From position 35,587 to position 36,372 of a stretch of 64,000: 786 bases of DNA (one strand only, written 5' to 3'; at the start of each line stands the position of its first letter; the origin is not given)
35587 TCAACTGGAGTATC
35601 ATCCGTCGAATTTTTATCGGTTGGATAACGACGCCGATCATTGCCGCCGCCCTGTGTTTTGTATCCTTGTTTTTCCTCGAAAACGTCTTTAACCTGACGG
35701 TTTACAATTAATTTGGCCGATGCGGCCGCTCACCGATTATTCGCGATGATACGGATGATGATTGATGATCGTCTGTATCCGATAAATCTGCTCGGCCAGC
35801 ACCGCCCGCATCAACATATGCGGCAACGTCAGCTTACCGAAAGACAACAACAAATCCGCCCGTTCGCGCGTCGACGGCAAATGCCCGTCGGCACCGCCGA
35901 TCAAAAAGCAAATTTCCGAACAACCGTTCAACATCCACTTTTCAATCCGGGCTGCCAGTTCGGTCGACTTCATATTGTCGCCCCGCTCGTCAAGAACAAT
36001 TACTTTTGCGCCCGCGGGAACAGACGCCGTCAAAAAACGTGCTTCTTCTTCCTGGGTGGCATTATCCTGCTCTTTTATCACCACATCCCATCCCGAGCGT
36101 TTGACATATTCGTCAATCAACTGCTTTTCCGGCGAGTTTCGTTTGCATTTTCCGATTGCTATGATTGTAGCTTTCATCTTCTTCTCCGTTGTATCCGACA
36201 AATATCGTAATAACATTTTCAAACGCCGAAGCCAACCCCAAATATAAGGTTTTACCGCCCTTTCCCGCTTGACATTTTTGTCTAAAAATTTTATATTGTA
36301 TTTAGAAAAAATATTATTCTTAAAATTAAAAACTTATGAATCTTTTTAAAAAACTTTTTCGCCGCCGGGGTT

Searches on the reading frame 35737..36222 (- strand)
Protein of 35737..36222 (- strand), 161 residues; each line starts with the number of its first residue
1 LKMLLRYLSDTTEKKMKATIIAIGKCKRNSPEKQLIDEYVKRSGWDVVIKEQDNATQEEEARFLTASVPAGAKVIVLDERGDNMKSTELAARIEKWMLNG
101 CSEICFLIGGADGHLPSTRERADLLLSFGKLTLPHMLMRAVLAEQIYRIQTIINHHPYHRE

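Call 3: search_protein_families(library=pfam, proteins=[window:35737-36222:-], max_evalue=1)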
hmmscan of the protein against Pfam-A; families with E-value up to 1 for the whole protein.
window:35737-36222:- (161 aa): 1 family
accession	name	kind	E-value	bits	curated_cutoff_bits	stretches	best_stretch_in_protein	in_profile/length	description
PF02590.22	SPOUT_MTase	-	4e-42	144.3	27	1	16-159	1-154/154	Predicted SPOUT methyltransferase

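Call 4: search_protein_families(library=ncbifam, proteins=[window:35737-36222:-], max_evalue=1)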
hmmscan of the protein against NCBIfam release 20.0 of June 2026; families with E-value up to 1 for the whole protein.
window:35737-36222:- (161 aa): 10 families
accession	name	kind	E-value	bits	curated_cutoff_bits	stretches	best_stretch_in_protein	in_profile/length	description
NF000989.0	PRK00103.2-3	equivalog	7e-43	146.5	169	1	16-160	1-159/160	23S rRNA (pseudouridine(1915)-N(3))-methyltransferase RlmH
NF000988.0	PRK00103.2-2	equivalog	1.3e-39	135.8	199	1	16-161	1-156/156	23S rRNA (pseudouridine(1915)-N(3))-methyltransferase RlmH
NF000991.0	PRK00103.2-5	equivalog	3.7e-37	127.6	216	2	57-160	56-159/160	23S rRNA (pseudouridine(1915)-N(3))-methyltransferase RlmH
NF000986.0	PRK00103.1-4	equivalog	1.4e-35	122.8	141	1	53-161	49-156/156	23S rRNA (pseudouridine(1915)-N(3))-methyltransferase RlmH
NF000985.0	PRK00103.1-3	equivalog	7.2e-32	110.4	172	1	51-160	50-159/159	23S rRNA (pseudouridine(1915)-N(3))-methyltransferase RlmH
TIGR00246.1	tRNA_RlmH_YbeA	equivalog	4.9e-28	98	149.7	1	19-161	4-155/155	23S rRNA (pseudouridine(1915)-N(3))-methyltransferase RlmH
NF000990.0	PRK00103.2-4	equivalog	1.8e-25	89.7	207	1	16-160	1-156/157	23S rRNA (pseudouridine(1915)-N(3))-methyltransferase RlmH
NF000984.0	PRK00103.1-1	equivalog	8.4e-23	81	242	1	58-161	54-156/156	23S rRNA (pseudouridine(1915)-N(3))-methyltransferase RlmH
NF000987.0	PRK00103.2-1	equivalog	1.5e-12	48.1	210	1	26-160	25-151/151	23S rRNA (pseudouridine(1915)-N(3))-methyltransferase RlmH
NF003207.0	PRK04171.2-2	equivalog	0.033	13.4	250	1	49-134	122-203/222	ribosome biogenesis protein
